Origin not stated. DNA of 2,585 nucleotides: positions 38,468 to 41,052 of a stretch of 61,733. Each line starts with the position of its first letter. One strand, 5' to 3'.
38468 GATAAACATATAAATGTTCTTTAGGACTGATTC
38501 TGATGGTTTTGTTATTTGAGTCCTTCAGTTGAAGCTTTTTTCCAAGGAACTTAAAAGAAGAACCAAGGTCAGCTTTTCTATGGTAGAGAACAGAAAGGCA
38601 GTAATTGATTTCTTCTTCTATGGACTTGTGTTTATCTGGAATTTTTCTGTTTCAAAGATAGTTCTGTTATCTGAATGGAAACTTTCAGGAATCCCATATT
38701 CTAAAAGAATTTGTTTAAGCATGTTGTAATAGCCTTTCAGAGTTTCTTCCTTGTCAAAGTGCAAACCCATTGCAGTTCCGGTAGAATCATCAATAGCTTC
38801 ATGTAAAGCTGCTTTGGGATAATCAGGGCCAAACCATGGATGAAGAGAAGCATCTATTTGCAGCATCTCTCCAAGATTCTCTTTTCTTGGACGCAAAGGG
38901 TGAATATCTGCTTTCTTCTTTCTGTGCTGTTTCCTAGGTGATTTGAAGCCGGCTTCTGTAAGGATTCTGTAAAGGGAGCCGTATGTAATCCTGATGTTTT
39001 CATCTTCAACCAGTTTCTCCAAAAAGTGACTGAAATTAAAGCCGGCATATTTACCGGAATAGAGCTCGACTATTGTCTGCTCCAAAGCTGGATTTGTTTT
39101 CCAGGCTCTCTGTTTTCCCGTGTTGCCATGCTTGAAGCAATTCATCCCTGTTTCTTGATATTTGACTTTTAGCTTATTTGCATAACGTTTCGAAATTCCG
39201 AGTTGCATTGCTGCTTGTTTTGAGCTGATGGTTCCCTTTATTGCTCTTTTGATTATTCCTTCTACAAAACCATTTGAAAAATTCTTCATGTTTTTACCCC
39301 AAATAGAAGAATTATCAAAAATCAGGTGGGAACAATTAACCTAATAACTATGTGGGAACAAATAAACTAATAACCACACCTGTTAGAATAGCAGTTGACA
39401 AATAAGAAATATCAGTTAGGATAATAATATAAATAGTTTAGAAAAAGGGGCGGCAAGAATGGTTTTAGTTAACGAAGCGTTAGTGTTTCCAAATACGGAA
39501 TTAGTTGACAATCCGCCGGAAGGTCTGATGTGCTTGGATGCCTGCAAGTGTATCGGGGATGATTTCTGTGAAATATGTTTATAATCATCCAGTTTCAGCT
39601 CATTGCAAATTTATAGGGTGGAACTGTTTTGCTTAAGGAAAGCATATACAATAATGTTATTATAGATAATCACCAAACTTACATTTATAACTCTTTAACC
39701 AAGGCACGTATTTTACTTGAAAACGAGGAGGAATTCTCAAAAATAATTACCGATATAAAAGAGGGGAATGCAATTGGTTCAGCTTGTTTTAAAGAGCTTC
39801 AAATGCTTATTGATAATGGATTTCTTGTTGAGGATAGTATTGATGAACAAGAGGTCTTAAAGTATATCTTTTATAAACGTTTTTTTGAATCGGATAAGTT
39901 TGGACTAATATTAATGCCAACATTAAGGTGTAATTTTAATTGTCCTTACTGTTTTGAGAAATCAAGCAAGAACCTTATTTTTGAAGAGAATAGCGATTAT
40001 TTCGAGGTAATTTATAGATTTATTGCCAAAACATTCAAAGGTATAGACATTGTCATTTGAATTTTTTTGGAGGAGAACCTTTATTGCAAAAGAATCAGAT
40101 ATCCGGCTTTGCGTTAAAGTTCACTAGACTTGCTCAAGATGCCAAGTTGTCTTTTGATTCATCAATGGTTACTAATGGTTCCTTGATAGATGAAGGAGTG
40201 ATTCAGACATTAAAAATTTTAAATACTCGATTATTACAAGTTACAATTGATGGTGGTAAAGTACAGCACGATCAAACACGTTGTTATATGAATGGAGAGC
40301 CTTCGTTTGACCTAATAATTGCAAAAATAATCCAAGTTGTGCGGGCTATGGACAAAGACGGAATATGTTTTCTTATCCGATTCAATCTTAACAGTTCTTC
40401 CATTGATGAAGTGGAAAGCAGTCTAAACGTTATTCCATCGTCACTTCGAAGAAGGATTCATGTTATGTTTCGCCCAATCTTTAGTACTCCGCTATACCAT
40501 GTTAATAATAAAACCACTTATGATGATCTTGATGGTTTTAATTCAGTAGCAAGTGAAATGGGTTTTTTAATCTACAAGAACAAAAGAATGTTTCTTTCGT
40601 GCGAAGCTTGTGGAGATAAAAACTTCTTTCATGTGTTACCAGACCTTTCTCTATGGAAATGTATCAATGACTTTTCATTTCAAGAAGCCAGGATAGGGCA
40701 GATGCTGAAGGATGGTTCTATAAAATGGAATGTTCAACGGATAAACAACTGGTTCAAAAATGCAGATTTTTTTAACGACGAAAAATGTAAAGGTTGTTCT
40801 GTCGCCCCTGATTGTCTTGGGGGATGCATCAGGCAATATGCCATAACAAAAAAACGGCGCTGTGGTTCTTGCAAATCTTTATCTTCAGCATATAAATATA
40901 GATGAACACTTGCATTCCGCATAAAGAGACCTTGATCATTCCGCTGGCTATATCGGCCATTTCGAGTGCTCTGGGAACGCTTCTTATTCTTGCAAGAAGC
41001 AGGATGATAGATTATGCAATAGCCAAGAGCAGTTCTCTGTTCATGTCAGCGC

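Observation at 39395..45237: AT-rich island with an uncharacterised sacti/ranthipeptide-type RiPP operon: Cys-rich 41-aa peptide, two radical SAM/SPASM enzymes and an ABC exporter pair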

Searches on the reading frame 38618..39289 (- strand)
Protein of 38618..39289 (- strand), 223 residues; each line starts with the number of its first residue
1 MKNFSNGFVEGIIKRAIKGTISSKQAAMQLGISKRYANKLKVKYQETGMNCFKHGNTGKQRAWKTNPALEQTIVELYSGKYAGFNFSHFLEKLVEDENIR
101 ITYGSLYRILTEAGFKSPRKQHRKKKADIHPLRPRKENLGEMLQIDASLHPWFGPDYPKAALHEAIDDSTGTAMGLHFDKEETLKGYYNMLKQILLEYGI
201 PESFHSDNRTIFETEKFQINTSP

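Call 7: search_protein_families(library=ncbifam, max_evalue=0.01, proteins=[window:38618-39289:-])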
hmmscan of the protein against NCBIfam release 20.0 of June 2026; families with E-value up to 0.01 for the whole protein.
window:38618-39289:- (223 aa): 4 families
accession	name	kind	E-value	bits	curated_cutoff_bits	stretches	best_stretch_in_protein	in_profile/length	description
NF033594.2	transpos_ISNCY_2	equivalog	5.9e-61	206.7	250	1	12-215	2-202/368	ISNCY family transposase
NF033577.2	transpos_IS481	equivalog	2.1e-17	63.6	224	1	12-218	5-208/284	IS481 family transposase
NF033516.0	transpos_IS3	equivalog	1.9e-07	30.7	160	1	21-212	101-287/369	IS3 family transposase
NF033545.0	transpos_IS630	equivalog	1.5e-06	27.9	100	1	21-129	13-124/299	IS630 family transposase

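Call 8: search_protein_families(library=pfam, max_evalue=0.01, proteins=[window:38618-39289:-])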
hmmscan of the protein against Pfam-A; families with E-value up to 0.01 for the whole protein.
window:38618-39289:- (223 aa): 2 families
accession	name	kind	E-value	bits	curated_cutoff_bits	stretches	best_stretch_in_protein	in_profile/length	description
PF00665.32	rve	-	0.00022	21.8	32.6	1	157-212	22-78/102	Integrase core domain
PF13551.12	HTH_29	-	0.0092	16.5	28.1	0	23-71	15-64/64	Winged helix-turn helix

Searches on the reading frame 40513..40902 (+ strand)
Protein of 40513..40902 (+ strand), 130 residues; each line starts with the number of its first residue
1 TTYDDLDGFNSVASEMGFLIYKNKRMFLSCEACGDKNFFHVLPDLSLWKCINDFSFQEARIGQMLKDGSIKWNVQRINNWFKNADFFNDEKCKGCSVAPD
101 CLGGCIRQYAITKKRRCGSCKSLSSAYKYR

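Call 66: search_protein_families(library=ncbifam, max_evalue=0.01, proteins=[window:40513-40902:+])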
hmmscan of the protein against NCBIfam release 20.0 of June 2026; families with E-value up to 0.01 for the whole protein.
seq(130 aa): 8 families
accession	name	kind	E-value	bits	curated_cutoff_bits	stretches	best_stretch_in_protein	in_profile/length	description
TIGR04085.1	rSAM_more_4Fe4S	domain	1.8e-09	37.9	27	1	33-112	1-81/93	SPASM domain-containing protein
NF038107.1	rSAM_NF038107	equivalog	6.8e-08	31.7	600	1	10-106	306-401/444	Cys-every-fifth radical SAM/SPASM peptide maturase CefB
TIGR04463.1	rSAM_vs_C_rich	equivalog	4.8e-07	28.9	525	1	15-128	306-417/438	TIGR04463 family radical SAM/SPASM RiPP maturase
TIGR04334.1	rSAM_Clo7bot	equivalog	0.00034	19.4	600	1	38-110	337-410/440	radical SAM/SPASM domain Clo7bot peptide maturase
NF047865.1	rSAM_PapB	equivalog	0.00035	19.9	340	1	31-108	245-319/330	PapB family radical SAM/SPASM ranthipeptide maturase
TIGR03942.1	sulfatase_rSAM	equivalog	0.0016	17.6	349.45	1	22-128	243-347/363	anaerobic sulfatase maturase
TIGR03974.1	rSAM_six_Cys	equivalog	0.0018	17.2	425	1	32-107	346-418/451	thioether cross-link-forming SCIFF peptide maturase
NF040492.1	not_ScfB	exception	0.0027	16.7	855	1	32-107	345-417/450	ScfB-related radical SAM/SPASM orphan maturase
